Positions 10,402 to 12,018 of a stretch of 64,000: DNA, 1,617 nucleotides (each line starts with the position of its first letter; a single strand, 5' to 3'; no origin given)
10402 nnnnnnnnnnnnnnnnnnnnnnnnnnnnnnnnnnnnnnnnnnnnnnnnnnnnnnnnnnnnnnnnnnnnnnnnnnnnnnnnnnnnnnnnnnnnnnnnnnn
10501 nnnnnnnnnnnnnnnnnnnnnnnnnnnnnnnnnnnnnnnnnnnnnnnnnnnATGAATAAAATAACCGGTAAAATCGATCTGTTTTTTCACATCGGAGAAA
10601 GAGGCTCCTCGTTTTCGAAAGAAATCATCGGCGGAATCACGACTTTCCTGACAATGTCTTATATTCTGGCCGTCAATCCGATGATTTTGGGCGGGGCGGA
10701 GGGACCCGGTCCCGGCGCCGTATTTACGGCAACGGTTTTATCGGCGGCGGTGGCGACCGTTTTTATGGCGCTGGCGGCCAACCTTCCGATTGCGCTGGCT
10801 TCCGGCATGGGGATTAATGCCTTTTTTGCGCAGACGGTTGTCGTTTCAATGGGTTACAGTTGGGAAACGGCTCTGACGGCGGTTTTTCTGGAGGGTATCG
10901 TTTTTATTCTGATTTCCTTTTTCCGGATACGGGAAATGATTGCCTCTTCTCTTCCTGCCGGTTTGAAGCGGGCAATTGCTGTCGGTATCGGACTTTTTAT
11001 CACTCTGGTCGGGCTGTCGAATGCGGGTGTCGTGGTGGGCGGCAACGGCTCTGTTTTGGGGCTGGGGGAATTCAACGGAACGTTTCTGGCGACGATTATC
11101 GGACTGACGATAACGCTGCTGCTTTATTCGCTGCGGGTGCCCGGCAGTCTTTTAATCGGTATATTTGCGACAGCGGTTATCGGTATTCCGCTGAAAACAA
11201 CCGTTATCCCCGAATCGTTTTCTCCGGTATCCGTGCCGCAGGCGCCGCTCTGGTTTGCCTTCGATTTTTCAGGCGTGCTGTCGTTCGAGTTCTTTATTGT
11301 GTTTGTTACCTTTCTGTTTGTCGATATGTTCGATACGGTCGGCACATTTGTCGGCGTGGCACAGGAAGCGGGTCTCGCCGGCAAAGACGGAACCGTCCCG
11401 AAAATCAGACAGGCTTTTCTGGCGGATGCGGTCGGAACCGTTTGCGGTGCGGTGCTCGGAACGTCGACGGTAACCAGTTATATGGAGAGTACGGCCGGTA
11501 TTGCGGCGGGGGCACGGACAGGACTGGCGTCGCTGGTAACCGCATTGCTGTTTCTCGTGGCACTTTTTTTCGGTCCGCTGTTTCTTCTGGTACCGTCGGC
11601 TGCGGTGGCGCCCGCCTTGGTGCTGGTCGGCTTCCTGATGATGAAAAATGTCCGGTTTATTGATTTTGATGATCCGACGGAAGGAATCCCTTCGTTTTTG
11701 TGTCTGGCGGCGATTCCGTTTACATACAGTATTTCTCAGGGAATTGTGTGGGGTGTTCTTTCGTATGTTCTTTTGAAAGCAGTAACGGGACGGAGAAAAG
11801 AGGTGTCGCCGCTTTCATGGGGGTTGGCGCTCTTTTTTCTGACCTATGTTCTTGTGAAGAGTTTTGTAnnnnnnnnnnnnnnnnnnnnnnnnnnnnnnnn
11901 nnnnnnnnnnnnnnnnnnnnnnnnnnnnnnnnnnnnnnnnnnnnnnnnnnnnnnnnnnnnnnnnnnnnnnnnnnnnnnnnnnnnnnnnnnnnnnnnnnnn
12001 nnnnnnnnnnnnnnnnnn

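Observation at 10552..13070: Nucleobase permease translationally coupled (ATGATGA) to an SPL-family radical SAM enzyme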

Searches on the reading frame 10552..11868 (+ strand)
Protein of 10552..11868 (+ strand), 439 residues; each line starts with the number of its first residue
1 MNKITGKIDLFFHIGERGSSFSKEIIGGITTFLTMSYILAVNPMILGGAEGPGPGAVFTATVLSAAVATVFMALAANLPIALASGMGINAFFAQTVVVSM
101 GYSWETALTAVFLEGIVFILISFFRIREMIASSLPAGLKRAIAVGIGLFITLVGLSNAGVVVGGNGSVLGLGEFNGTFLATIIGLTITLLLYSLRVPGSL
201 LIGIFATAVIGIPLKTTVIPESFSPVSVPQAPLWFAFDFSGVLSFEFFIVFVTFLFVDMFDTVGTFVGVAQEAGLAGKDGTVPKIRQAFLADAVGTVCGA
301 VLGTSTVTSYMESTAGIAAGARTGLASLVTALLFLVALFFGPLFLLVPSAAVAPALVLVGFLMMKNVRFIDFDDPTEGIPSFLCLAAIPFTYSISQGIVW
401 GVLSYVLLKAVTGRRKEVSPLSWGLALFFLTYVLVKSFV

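Call 3: search_protein_families(library=pfam, proteins=[window:10552-11868:+], max_evalue=0.01)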
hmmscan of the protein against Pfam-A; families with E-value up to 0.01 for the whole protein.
window:10552-11868:+ (439 aa): 2 families
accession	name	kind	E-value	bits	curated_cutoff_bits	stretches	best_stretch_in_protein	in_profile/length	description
PF00860.26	Xan_ur_permease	-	1.2e-41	143.2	27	1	23-397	2-386/389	Permease family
PF00916.26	Sulfate_transp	-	2e-06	27.2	23.2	1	62-369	60-362/380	Sulfate permease family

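Call 4: search_protein_families(library=ncbifam, proteins=[window:10552-11868:+], max_evalue=0.01)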
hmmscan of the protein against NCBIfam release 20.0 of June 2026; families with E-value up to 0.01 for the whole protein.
window:10552-11868:+ (439 aa): 0 families

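Call 32: search_solved_structures(query=window:10552-11868:+, max_evalue=0.001)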
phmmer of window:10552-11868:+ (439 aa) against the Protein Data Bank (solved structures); distinct sequences matched with E-value up to 0.001: 3.
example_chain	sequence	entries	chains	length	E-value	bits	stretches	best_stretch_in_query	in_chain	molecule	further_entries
8irl_A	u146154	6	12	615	2.3e-63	218.1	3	175-409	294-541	Adenine/guanine permease AZG1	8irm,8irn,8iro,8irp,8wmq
8wo7_A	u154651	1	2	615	1.9e-62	215.1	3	175-409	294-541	Adenine/guanine permease AZG1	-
9j12_A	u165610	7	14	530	4.3e-47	164.5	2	163-409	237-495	Adenine/guanine permease AZG2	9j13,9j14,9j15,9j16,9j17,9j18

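Call 43: find_homologous_proteins(query=window:10552-11868:+, max_evalue=1e-30)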
Query window:10552-11868:+ (439 aa): 8000 proteins with E <= 1e-30 among 8000 candidates; the best 120 are listed.
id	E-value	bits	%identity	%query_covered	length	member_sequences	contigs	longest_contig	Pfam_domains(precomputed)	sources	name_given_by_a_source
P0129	2.0e-267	905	100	100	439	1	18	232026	PF00860.27,PF00916.27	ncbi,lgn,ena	-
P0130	9.9e-267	903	100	100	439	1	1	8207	PF00860.27,PF00916.27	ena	-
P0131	1.0e-266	903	100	100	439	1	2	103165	PF00860.27,PF00916.27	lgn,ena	-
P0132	1.1e-266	903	100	100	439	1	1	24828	PF00860.27,PF00916.27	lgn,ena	-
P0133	1.9e-266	902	100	100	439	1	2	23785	PF00860.27,PF00916.27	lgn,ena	-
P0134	6.3e-266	900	99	100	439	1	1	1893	PF00860.27,PF00916.27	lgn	-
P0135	1.6e-233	794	88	100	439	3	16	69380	PF00860.27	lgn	-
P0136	8.3e-232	788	87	100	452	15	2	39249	PF00860.27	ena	-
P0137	4.1e-231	786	86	100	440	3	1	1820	PF00860.27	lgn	-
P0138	9.7e-213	725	83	100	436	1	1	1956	PF00860.27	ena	-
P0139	1.0e-174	600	100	67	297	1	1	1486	PF00860.27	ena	-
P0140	9.1e-163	560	62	98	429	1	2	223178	PF00860.27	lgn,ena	-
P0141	1.0e-161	557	63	98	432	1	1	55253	PF00860.27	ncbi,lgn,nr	ncbi:xanthine/uracil permease [Spirochaetia bacterium]|nr:xanthine/uracil permease [Spirochaetia bac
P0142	5.9e-161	554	62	98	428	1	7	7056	PF00860.27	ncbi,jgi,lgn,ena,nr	ncbi:MAG TPA: NCS2 family permease [Treponemataceae bacterium]|jgi:AGZA family xanthine/uracil perme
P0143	5.9e-161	554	62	98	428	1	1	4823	PF00860.27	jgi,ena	jgi:AGZA family xanthine/uracil permease-like MFS transporter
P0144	6.3e-161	554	62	98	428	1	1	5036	PF00860.27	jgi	jgi:AGZA family xanthine/uracil permease-like MFS transporter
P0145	6.4e-161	554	62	98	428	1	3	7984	PF00860.27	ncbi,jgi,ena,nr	ncbi:MAG TPA: NCS2 family permease [Treponemataceae bacterium]|nr:NCS2 family permease [Treponematac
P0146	3.4e-160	552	61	98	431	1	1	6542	PF00860.27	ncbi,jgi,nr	ncbi:MAG: NCS2 family permease [Treponema sp.]|jgi:AGZA family xanthine/uracil permease-like MFS tra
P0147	4.3e-160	552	61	98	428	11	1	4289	PF00860.27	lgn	-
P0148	5.4e-160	551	63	95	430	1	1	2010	PF00860.27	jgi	jgi:AGZA family xanthine/uracil permease-like MFS transporter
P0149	2.6e-159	549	85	71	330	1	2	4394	PF00860.27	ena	-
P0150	2.7e-159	549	62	98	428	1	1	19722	PF00860.27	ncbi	-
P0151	3.1e-159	549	62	98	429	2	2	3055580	PF00860.27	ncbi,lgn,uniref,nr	ncbi:NCS2 family permease [Treponema brennaborense]|uniref:Xanthine/uracil/vitamin C permease n=1 Ta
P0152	4.9e-159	548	63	96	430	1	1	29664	PF00860.27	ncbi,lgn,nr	ncbi:xanthine/uracil permease [Spirochaetia bacterium]|nr:xanthine/uracil permease [Spirochaetia bac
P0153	2.2e-158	546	61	98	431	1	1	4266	PF00860.27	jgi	jgi:AGZA family xanthine/uracil permease-like MFS transporter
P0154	2.7e-158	546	60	98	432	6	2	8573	PF00860.27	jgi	jgi:AGZA family xanthine/uracil permease-like MFS transporter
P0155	2.9e-158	546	63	97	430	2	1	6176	PF00860.27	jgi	jgi:AGZA family xanthine/uracil permease-like MFS transporter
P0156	3.5e-158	545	60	98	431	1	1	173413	PF00860.27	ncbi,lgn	-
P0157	4.9e-158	545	62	98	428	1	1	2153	PF00860.27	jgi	-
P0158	6.8e-158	544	59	99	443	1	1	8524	PF00860.27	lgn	-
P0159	7.1e-158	544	60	98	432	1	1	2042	PF00860.27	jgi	jgi:AGZA family xanthine/uracil permease-like MFS transporter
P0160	8.0e-158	544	62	98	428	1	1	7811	PF00860.27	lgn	-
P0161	1.3e-157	543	60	98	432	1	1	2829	PF00860.27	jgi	jgi:AGZA family xanthine/uracil permease-like MFS transporter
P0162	1.3e-157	543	61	96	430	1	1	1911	PF00860.27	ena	-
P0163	1.4e-157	543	61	96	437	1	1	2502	PF00860.27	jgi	jgi:AGZA family xanthine/uracil permease-like MFS transporter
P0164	1.4e-157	543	60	98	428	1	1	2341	PF00860.27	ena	-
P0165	2.0e-157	543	60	98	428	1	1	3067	PF00860.27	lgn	-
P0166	2.0e-157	543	59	98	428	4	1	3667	PF00860.27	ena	-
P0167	2.2e-157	543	61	97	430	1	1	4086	PF00860.27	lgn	-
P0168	2.3e-157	543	62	97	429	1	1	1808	PF00860.27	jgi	jgi:AGZA family xanthine/uracil permease-like MFS transporter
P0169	2.3e-157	543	60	98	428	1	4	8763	PF00860.27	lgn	-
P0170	2.3e-157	543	60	98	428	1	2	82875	PF00860.27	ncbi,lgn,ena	-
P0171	2.4e-157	543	60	98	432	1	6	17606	PF00860.27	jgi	jgi:AGZA family xanthine/uracil permease-like MFS transporter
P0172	2.4e-157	543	60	98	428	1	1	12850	PF00860.27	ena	-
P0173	3.1e-157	542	60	98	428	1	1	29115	PF00860.27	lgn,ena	-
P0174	3.2e-157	542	60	98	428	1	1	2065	PF00860.27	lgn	-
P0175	4.5e-157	542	60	98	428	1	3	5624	PF00860.27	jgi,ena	-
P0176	7.2e-157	541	60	98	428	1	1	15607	PF00860.27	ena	-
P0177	8.1e-157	541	60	98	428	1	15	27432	PF00860.27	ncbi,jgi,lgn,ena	-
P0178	8.1e-157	541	60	98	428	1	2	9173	PF00860.27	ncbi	-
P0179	8.2e-157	541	61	96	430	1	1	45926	PF00860.27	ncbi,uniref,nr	ncbi:NCS2 family permease [Treponema primitia]|uniref:NCS2 family permease n=1 Tax=Treponema primiti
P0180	8.3e-157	541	60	98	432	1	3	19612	PF00860.27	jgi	jgi:AGZA family xanthine/uracil permease-like MFS transporter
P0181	8.3e-157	541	60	98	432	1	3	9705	PF00860.27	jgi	jgi:AGZA family xanthine/uracil permease-like MFS transporter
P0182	8.4e-157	541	63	96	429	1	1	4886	PF00860.27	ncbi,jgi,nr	ncbi:MAG: NCS2 family permease [Treponema sp.]|jgi:AGZA family xanthine/uracil permease-like MFS tra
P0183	8.4e-157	541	60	98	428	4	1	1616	PF00860.27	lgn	-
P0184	8.5e-157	541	61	98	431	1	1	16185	PF00860.27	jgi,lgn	jgi:AGZA family xanthine/uracil permease-like MFS transporter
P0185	8.7e-157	541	61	98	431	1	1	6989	PF00860.27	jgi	jgi:AGZA family xanthine/uracil permease-like MFS transporter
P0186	8.7e-157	541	60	98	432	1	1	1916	PF00860.27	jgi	jgi:AGZA family xanthine/uracil permease-like MFS transporter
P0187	1.1e-156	540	60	98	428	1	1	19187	PF00860.27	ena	-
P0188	1.1e-156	540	60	98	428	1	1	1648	PF00860.27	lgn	-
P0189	1.2e-156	540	60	98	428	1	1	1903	PF00860.27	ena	-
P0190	1.4e-156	540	62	96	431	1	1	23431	PF00860.27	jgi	jgi:AGZA family xanthine/uracil permease-like MFS transporter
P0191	2.3e-156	539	61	97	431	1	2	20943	PF00860.27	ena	-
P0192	2.4e-156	539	61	98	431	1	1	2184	PF00860.27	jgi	jgi:AGZA family xanthine/uracil permease-like MFS transporter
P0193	2.8e-156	539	60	98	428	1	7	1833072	PF00860.27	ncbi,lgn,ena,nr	ncbi:MAG TPA: NCS2 family permease [Treponemataceae bacterium]|nr:NCS2 family permease [Treponematac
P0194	2.8e-156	539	60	98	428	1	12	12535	PF00860.27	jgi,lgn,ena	-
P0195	2.9e-156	539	60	98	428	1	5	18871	PF00860.27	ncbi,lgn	-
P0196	3.0e-156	539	61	98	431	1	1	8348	PF00860.27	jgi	jgi:AGZA family xanthine/uracil permease-like MFS transporter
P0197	3.2e-156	539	59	98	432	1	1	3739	PF00860.27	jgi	jgi:AGZA family xanthine/uracil permease-like MFS transporter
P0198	3.3e-156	539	59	98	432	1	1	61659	PF00860.27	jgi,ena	jgi:AGZA family xanthine/uracil permease-like MFS transporter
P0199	3.8e-156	539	60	98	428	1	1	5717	PF00860.27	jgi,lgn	-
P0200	3.9e-156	539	61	96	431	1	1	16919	PF00860.27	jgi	-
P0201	3.9e-156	539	60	98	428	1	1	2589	PF00860.27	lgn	-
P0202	4.0e-156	539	61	97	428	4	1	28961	PF00860.27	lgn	-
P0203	4.1e-156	539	61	98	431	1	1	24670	PF00860.27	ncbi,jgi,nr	ncbi:MAG: NCS2 family permease [Spirochaetaceae bacterium]|jgi:AGZA family xanthine/uracil permease-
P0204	4.3e-156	538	60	98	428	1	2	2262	PF00860.27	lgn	-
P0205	5.3e-156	538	59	98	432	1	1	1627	PF00860.27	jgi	jgi:AGZA family xanthine/uracil permease-like MFS transporter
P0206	5.7e-156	538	59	98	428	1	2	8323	PF00860.27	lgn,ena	-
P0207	5.9e-156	538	59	98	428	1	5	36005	PF00860.27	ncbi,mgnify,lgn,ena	mgnify:FL=1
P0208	5.9e-156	538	61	97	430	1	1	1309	PF00860.27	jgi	jgi:AGZA family xanthine/uracil permease-like MFS transporter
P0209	6.3e-156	538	61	97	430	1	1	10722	PF00860.27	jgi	jgi:AGZA family xanthine/uracil permease-like MFS transporter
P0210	8.4e-156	538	62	96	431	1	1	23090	PF00860.27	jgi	-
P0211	9.5e-156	537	62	97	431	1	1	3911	PF00860.27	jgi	jgi:AGZA family xanthine/uracil permease-like MFS transporter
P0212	1.0e-155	537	61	95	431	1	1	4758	PF00860.27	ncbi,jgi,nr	ncbi:MAG: NCS2 family permease [Treponema sp.]|jgi:AGZA family xanthine/uracil permease-like MFS tra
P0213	1.1e-155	537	59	98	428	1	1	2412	PF00860.27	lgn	-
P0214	1.2e-155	537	61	97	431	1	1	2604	PF00860.27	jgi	jgi:AGZA family xanthine/uracil permease-like MFS transporter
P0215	1.2e-155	537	62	97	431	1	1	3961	PF00860.27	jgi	jgi:AGZA family xanthine/uracil permease-like MFS transporter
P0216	1.3e-155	537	61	96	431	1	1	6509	PF00860.27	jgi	-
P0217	1.4e-155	537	61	98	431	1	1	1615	PF00860.27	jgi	jgi:AGZA family xanthine/uracil permease-like MFS transporter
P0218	1.4e-155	537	60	96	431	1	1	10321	PF00860.27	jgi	jgi:AGZA family xanthine/uracil permease-like MFS transporter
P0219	1.5e-155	537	59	98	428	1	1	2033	PF00860.27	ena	-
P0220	1.5e-155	537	61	97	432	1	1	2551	PF00860.27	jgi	jgi:AGZA family xanthine/uracil permease-like MFS transporter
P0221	1.7e-155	537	61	98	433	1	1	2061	PF00860.27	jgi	jgi:AGZA family xanthine/uracil permease-like MFS transporter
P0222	1.8e-155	536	59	98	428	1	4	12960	PF00860.27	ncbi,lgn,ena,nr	ncbi:MAG TPA: NCS2 family permease [Treponemataceae bacterium]|nr:NCS2 family permease [Treponematac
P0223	1.9e-155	536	58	98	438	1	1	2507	PF00860.27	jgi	jgi:AGZA family xanthine/uracil permease-like MFS transporter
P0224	1.9e-155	536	59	98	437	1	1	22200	PF00860.27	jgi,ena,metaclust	metaclust:\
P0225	2.1e-155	536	62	96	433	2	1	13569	PF00860.27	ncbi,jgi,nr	ncbi:MAG: NCS2 family permease [Treponema sp.]|jgi:AGZA family xanthine/uracil permease-like MFS tra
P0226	2.4e-155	536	60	98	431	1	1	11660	PF00860.27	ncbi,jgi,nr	ncbi:MAG: NCS2 family permease [Treponema sp.]|jgi:AGZA family xanthine/uracil permease-like MFS tra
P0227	2.4e-155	536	59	98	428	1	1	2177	PF00860.27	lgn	-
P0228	2.5e-155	536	62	97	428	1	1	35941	PF00860.27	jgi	jgi:AGZA family xanthine/uracil permease-like MFS transporter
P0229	2.7e-155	536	61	98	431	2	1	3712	PF00860.27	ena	-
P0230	3.3e-155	536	61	95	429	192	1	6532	PF00860.27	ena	-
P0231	3.3e-155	536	61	97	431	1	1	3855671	PF00860.27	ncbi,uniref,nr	ncbi:NCS2 family permease [Leadbettera azotonutricia]|uniref:Inner membrane protein YicO n=1 Tax=Lea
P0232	3.4e-155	535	61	96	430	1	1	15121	PF00860.27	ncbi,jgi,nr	ncbi:MAG: NCS2 family permease [Treponema sp.]|jgi:AGZA family xanthine/uracil permease-like MFS tra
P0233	4.2e-155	535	62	97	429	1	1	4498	PF00860.27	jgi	jgi:AGZA family xanthine/uracil permease-like MFS transporter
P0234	4.2e-155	535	60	97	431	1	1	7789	PF00860.27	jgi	jgi:AGZA family xanthine/uracil permease-like MFS transporter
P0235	5.0e-155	535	62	96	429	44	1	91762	PF00860.27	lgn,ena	-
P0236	6.0e-155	535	61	97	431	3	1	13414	PF00860.27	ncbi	-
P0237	6.2e-155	535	59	98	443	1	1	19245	PF00860.27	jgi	jgi:AGZA family xanthine/uracil permease-like MFS transporter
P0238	7.0e-155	534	59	98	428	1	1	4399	PF00860.27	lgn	-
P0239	8.6e-155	534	61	95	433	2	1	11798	PF00860.27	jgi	-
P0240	9.0e-155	534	60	96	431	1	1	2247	PF00860.27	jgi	jgi:AGZA family xanthine/uracil permease-like MFS transporter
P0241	9.3e-155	534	58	99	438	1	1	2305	PF00860.27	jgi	jgi:AGZA family xanthine/uracil permease-like MFS transporter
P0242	9.4e-155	534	61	99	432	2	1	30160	PF00860.27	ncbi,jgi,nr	ncbi:MAG: NCS2 family permease [Spirochaetaceae bacterium]|jgi:AGZA family xanthine/uracil permease-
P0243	1.0e-154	534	59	98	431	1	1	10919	PF00860.27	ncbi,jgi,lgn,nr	ncbi:MAG: NCS2 family permease [Treponema sp.]|jgi:AGZA family xanthine/uracil permease-like MFS tra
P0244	1.0e-154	534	60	98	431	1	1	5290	PF00860.27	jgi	jgi:AGZA family xanthine/uracil permease-like MFS transporter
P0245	1.3e-154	534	61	98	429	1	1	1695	PF00860.27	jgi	jgi:AGZA family xanthine/uracil permease-like MFS transporter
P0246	1.4e-154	533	62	98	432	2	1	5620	PF00860.27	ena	-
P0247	1.5e-154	533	60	97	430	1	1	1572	PF00860.27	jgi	jgi:AGZA family xanthine/uracil permease-like MFS transporter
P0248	1.6e-154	533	61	96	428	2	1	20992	PF00860.27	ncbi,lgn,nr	ncbi:MAG: NCS2 family permease [Treponema sp.]|nr:NCS2 family permease [Treponema sp.]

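Call 44: find_encoding_contigs(protein=P0140, flank=5000, max_places=2)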
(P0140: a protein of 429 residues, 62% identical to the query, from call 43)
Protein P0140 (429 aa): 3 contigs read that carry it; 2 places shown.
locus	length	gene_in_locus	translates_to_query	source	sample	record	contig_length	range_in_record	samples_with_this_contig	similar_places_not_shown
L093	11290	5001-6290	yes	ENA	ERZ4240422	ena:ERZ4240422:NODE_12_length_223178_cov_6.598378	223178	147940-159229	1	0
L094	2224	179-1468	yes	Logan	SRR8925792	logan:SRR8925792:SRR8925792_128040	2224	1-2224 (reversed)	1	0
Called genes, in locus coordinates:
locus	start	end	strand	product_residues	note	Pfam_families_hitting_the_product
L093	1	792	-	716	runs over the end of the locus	PF00041:fn3 (faint), PF21910:GH85_C (faint)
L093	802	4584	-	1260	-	PF00041:fn3 (weak)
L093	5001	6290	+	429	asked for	PF00860:Xan_ur_permease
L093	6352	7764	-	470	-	PF14821:Thr_synth_N, PF00291:PALP, PF24857:THR4_C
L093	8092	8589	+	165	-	PF02075:RuvC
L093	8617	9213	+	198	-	PF01330:RuvA_N, PF00633:HHH (faint), PF14520:HHH_5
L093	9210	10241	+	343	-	PF05496:RuvB_N, PF20720:nSTAND3 (weak), PF13401:AAA_22 (faint), PF00004:AAA, PF07728:AAA_5 (weak), PF17864:AAA_lid_4, PF05491:WHD_RuvB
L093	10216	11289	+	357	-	PF02547:Queuosine_synth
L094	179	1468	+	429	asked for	PF00860:Xan_ur_permease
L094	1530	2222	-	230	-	?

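Call 45: find_encoding_contigs(protein=P0151, flank=5000, max_places=2)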
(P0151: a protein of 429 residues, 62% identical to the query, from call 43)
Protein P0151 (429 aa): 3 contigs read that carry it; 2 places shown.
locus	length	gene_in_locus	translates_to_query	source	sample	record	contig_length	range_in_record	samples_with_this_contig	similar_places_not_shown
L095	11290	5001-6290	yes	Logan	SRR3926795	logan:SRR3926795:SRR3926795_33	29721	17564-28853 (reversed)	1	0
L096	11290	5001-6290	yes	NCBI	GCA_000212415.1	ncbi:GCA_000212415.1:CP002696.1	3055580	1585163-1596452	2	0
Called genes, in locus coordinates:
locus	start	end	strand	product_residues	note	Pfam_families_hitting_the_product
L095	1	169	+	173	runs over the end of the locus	-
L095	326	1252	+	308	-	-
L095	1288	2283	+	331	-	PF13280:WYL, PF25583:WCX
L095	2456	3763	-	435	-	PF13393:tRNA-synt_His, PF03129:HGTP_anticodon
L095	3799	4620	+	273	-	PF03309:Pan_kinase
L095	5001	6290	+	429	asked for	PF00860:Xan_ur_permease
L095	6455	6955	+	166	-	PF00383:dCMP_cyt_deam_1, PF14437:MafB19-deam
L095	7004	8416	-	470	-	PF14821:Thr_synth_N, PF00291:PALP, PF24857:THR4_C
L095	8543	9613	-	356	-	-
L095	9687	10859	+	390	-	PF01168:Ala_racemase_N, PF00842:Ala_racemase_C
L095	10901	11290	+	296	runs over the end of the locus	PF02915:Rubrerythrin (faint), PF01988:VIT1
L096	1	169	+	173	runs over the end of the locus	-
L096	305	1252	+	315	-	-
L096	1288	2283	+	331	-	PF13280:WYL, PF25583:WCX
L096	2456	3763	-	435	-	PF13393:tRNA-synt_His, PF03129:HGTP_anticodon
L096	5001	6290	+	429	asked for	PF00860:Xan_ur_permease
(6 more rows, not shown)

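Call 46: find_encoding_contigs(protein=P0135, flank=5000, max_places=3)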
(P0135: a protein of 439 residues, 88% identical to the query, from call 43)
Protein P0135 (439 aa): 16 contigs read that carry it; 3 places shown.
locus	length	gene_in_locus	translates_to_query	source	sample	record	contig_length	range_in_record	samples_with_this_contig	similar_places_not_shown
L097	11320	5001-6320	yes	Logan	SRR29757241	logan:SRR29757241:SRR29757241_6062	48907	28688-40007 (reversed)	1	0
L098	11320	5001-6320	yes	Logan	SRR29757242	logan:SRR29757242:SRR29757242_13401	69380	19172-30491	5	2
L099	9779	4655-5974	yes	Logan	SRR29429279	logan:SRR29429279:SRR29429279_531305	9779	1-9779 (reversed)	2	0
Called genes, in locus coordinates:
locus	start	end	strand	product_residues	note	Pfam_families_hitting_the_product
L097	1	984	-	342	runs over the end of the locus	PF02424:ApbE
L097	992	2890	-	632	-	PF04108:ATG17_like (faint), PF00015:MCPsignal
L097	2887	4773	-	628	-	PF00015:MCPsignal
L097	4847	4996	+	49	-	-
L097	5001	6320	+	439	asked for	PF00860:Xan_ur_permease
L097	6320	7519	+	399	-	PF20903:SPL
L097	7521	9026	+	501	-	-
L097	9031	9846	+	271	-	PF03009:GDPD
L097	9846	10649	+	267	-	-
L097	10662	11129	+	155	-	PF00359:PTS_EIIA_2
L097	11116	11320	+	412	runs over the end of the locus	PF01546:Peptidase_M20, PF05343:Peptidase_M42 (weak), PF07687:M20_dimer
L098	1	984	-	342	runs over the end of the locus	PF02424:ApbE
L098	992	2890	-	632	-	PF04108:ATG17_like (faint), PF00015:MCPsignal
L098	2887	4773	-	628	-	PF00015:MCPsignal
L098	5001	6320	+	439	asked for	PF00860:Xan_ur_permease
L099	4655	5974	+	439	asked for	PF00860:Xan_ur_permease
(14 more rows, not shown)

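Call 61: search_protein_families(library=padloc, proteins=[window:10552-11868:+], max_evalue=0.01)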
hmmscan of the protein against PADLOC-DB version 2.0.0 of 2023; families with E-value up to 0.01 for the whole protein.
window:10552-11868:+ (439 aa): 0 families
